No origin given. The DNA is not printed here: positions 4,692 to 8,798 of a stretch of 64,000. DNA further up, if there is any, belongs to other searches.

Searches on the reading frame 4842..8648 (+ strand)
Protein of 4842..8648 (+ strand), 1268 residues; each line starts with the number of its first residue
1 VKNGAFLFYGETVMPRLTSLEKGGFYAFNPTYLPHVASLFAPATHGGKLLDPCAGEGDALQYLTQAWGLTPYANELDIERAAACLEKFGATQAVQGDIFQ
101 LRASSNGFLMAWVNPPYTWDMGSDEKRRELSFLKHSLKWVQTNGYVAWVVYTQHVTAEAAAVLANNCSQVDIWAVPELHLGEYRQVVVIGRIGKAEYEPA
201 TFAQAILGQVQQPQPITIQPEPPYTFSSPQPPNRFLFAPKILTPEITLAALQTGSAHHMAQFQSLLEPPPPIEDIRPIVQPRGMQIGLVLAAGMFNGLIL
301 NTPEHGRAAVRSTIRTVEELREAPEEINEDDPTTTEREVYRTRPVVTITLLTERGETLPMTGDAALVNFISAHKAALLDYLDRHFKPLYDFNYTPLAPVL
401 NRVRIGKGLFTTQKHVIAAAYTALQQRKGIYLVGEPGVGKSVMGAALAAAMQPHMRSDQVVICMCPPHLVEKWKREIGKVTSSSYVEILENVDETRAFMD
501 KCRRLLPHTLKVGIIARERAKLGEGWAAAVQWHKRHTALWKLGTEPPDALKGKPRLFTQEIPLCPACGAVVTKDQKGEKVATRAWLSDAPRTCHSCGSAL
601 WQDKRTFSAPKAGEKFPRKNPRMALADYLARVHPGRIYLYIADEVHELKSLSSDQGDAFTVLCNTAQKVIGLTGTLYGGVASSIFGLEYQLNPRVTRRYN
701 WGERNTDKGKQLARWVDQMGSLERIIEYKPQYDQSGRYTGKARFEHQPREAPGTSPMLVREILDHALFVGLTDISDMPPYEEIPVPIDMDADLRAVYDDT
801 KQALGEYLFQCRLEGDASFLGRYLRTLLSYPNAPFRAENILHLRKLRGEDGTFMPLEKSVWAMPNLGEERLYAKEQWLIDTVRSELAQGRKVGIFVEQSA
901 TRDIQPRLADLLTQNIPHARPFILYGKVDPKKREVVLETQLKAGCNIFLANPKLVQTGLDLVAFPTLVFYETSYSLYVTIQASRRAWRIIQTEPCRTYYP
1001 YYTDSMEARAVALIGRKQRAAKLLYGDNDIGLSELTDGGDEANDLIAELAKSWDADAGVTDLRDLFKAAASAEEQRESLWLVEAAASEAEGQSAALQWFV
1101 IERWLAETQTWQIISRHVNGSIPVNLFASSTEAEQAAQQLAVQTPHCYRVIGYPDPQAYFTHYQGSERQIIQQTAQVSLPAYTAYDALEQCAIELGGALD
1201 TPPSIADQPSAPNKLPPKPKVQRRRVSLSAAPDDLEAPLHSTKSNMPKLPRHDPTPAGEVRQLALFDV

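Call 40: search_protein_families(library=pfam, proteins=[window:4842-8648:+], max_evalue=0.0001)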
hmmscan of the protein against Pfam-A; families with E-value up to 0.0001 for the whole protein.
window:4842-8648:+ (1268 aa): 3 families
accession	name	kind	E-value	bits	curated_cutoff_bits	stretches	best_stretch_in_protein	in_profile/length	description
PF19587.5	DUF6094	-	4.6e-15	55.7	22.8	1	13-200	125-313/344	Uncharacterised methyltransferase family (DUF6094)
PF04851.21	ResIII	-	2.8e-07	31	22.5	1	410-492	5-88/164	Type III restriction enzyme, res subunit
PF00271.37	Helicase_C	-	3e-07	31.1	23.5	1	876-989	4-109/110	Helicase conserved C-terminal domain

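Call 90: search_protein_families(library=padloc, proteins=[window:4842-8648:+], max_evalue=0.00001)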
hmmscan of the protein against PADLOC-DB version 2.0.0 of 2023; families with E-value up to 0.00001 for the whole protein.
window:4842-8648:+ (1268 aa): 5 families
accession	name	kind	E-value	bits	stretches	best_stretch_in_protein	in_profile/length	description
PDLC00632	ZorD1|ZorD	-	4.9e-09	32.7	1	874-1037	923-1093/1101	"SWI2/SNF2 helicase, Mrr-like nuclease"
PDLC02842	DpdE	-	1.3e-08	31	1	873-1034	1006-1164/1176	DpdE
PDLC04134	mad2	-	2.2e-06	24.8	1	33-176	280-426/492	mads_2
PDLC00633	ZorD1|ZorD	-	3.3e-06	23.5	0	887-1005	745-858/908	"SWI2/SNF2 helicase, Mrr-like nuclease"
PDLC00634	ZorD1|ZorD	-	4.4e-06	22.7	0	887-1029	823-973/1208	"SWI2/SNF2 helicase, Mrr-like nuclease"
